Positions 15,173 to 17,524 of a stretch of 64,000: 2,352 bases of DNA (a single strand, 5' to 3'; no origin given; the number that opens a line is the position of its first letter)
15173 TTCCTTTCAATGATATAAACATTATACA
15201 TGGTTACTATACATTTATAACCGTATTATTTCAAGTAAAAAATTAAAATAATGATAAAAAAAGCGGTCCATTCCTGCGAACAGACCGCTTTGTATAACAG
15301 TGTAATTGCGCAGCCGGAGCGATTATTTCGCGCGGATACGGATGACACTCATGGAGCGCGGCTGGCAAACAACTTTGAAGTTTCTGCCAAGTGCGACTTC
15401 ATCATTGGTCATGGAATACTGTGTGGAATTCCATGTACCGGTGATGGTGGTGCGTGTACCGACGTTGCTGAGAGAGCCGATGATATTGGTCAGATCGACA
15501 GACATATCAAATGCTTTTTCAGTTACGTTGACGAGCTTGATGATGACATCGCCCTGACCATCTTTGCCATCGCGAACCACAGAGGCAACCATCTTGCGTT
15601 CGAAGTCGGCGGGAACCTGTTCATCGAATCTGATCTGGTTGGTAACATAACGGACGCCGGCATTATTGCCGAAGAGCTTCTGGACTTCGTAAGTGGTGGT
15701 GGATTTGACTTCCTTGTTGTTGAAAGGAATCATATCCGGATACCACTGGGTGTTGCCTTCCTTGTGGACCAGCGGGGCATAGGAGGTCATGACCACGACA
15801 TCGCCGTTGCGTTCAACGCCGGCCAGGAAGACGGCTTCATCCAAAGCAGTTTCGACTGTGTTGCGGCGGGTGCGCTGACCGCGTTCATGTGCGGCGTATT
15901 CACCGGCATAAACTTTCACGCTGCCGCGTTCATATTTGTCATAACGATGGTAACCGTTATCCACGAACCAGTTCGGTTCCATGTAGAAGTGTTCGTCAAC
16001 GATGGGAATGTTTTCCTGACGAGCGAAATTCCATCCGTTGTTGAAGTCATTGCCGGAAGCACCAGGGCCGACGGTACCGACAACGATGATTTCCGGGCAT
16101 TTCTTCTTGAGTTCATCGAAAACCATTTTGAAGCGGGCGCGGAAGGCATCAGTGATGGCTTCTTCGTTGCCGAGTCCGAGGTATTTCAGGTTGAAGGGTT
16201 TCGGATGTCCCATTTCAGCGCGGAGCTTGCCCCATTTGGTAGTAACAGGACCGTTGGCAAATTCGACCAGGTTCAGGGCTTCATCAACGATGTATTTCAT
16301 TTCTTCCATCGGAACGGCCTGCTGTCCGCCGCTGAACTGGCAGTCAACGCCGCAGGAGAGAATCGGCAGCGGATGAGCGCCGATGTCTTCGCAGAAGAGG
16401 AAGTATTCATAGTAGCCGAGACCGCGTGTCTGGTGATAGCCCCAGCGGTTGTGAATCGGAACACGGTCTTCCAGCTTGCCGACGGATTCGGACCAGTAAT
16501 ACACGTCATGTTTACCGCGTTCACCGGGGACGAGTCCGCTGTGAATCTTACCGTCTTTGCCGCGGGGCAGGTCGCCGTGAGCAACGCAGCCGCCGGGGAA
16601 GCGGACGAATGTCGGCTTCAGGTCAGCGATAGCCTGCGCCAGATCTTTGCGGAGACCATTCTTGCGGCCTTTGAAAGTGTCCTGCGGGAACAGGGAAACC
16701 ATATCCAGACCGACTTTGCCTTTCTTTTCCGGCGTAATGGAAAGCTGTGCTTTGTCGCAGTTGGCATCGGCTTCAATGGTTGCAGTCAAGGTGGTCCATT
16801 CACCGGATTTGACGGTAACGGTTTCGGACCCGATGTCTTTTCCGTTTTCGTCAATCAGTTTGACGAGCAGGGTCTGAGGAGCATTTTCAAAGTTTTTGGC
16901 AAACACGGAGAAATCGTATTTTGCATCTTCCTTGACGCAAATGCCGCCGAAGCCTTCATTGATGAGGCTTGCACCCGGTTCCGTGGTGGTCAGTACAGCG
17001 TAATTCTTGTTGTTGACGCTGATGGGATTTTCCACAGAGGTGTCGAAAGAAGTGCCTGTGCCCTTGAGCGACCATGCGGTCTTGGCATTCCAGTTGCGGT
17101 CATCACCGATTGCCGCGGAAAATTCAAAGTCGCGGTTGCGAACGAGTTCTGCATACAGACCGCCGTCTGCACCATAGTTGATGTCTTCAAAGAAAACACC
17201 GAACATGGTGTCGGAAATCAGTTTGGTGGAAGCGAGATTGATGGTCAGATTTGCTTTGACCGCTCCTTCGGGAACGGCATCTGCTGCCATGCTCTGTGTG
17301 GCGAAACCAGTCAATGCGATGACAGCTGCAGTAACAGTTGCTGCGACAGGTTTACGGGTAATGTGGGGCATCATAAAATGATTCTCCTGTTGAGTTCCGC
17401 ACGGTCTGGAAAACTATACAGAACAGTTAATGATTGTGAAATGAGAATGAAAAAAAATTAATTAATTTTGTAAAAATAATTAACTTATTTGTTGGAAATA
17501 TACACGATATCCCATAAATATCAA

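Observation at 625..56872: Family of 33-46 bp palindromic intergenic repeats, at least 11 copies in 64 kb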

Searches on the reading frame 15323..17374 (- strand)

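Call 47: search_protein_families(library=pfam, proteins=[window:15323-17374:-], max_evalue=0.001)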
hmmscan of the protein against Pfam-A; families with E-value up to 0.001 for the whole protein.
window:15323-17374:- (683 aa): 3 families
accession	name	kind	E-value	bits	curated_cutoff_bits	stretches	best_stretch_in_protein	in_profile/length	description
PF22848.2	ASD1_dom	-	1.1e-81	274.3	22.2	1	247-494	1-239/239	Alpha-L-arabinofuranosidase 1 domain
PF06964.18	Alpha-L-AF_C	-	4.2e-22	79.5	27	1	491-662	1-144/165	Alpha-L-arabinofuranosidase C-terminal domain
PF02018.23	CBM_4_9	-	1.2e-06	29.3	25.9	1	76-214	2-130/136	Carbohydrate binding domain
